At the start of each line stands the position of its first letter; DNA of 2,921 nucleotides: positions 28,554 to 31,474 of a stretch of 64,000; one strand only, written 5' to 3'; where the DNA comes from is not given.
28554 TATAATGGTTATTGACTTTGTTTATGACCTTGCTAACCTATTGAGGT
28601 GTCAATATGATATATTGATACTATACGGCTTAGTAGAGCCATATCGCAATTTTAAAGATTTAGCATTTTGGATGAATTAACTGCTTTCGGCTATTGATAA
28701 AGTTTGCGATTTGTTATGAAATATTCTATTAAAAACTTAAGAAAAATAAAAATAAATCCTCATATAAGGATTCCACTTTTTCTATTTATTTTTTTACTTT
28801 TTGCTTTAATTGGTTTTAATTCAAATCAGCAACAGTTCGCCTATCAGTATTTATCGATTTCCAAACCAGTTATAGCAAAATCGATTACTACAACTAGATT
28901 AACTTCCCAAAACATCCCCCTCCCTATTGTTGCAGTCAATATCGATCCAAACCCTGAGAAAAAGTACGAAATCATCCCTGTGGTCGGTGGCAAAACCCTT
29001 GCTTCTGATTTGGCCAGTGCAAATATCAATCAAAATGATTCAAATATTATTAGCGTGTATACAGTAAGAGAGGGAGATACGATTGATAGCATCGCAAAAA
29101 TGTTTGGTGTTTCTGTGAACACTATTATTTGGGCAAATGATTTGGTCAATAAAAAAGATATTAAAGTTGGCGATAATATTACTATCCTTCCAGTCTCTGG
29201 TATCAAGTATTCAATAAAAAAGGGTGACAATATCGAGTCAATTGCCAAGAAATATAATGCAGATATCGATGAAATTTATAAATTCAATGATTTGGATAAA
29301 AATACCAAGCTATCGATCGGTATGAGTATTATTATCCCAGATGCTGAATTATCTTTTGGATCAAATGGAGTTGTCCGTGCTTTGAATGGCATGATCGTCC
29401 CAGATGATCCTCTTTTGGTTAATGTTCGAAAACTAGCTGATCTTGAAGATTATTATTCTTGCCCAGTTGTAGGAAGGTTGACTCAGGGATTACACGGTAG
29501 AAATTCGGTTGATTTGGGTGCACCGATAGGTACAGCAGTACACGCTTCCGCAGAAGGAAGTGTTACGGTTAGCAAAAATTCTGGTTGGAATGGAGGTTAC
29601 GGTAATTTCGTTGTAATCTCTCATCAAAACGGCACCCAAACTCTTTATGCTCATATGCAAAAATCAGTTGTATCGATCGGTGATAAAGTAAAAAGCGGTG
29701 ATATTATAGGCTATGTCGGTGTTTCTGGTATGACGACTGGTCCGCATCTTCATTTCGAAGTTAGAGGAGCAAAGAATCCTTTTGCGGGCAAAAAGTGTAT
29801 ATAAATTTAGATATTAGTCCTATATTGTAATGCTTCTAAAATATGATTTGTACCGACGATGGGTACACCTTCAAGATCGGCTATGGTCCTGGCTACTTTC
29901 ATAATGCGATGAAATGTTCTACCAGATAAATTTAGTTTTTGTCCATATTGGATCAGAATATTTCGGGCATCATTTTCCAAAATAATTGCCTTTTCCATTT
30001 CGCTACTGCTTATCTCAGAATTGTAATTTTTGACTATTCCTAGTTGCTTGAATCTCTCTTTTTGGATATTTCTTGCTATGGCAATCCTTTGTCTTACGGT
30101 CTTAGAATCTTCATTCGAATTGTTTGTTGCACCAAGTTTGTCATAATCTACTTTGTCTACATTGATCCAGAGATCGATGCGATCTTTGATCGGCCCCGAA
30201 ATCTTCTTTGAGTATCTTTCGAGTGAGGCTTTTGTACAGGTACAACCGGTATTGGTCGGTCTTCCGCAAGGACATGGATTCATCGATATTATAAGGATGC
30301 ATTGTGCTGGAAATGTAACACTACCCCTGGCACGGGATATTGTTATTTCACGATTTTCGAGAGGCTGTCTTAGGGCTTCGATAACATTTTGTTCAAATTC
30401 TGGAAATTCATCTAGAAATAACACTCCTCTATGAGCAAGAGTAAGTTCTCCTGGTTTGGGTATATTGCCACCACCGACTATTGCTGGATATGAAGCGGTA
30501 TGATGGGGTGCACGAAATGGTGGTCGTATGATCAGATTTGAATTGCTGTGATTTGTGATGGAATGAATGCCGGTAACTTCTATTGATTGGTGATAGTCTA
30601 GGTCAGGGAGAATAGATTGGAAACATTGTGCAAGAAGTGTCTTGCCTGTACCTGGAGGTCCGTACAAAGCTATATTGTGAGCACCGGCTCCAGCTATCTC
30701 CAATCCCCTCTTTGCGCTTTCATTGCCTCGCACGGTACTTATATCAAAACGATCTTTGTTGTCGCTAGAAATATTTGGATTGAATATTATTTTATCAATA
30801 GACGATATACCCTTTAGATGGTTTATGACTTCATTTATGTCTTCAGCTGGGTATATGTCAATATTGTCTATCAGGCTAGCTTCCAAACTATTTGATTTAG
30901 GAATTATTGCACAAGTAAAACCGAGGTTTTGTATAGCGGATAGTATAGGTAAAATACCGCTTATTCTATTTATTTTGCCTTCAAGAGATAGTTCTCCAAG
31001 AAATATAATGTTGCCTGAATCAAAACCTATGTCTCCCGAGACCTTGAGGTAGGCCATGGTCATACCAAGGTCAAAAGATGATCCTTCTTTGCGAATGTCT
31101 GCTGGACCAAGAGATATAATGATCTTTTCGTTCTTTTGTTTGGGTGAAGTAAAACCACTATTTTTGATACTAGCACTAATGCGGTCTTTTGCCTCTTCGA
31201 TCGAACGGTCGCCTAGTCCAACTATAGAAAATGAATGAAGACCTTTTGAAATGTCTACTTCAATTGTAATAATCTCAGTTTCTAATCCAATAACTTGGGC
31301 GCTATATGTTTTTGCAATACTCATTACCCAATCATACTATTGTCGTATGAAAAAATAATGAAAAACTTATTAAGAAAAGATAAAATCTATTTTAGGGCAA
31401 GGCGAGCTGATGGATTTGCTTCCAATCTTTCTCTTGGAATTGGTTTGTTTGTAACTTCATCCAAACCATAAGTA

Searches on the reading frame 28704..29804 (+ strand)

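Call 32: search_protein_families(library=pfam, proteins=[window:28704-29804:+], max_evalue=0.001)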
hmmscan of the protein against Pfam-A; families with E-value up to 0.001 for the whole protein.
window:28704-29804:+ (366 aa): 6 families
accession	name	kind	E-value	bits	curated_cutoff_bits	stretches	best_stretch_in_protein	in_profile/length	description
PF01551.29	Peptidase_M23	-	2.1e-28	98.8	28.7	1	267-359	4-93/96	Peptidase family M23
PF01476.26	LysM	-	6e-21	74.6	20.9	2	119-161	1-42/43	LysM domain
PF23473.1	LysM3_LYK4_5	-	6.4e-14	52.2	29.3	2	119-151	5-37/48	LYK4/5 LysM3 domain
PF23446.1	LysM1_NFP_LYK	-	1.9e-06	29.1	36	0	125-164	16-55/60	NFP/LYK LysM1 domain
PF23462.1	LysM3_NFP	-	1e-05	26.4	28.1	0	172-212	8-47/48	NFP LysM3 domain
PF23577.1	LysM_RLK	-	0.00037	20.9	27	0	169-195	3-29/44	LysM domain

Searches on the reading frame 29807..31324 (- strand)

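Call 32: search_protein_families(library=pfam, proteins=[window:29807-31324:-], max_evalue=0.001)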
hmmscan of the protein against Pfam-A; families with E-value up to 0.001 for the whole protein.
window:29807-31324:- (505 aa): 9 families
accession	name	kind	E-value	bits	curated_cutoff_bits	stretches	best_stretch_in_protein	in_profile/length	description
PF01078.27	Mg_chelatase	-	1.3e-83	279.9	20.3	1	194-396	1-206/207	Magnesium chelatase, subunit ChlI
PF13541.12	ChlI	-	1.2e-34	119.3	27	1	21-145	1-121/121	Subunit ChlI of Mg-chelatase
PF13335.12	Mg_chelatase_C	-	2.4e-27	95.8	26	1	405-502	2-94/94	Magnesium chelatase, subunit ChlI C-terminal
PF07728.20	AAA_5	-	9.3e-10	39.1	22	1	218-352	2-125/139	AAA domain (dynein-related subfamily)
PF00493.29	MCM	-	2.5e-09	37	23.3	1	290-351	113-174/224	MCM P-loop domain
PF05362.19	Lon_C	-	2e-07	31.3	21.1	1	16-169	40-201/205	Lon protease (S16) C-terminal proteolytic domain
PF00158.32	Sigma54_activat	-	0.00018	21.7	20.2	0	215-328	22-123/168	Sigma-54 interaction domain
PF05496.18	RuvB_N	-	0.00063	20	27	0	217-235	35-53/159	Holliday junction DNA helicase RuvB P-loop domain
PF00004.35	AAA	-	0.00094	20.1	21.2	0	219-236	2-19/131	ATPase family associated with various cellular activities (AAA)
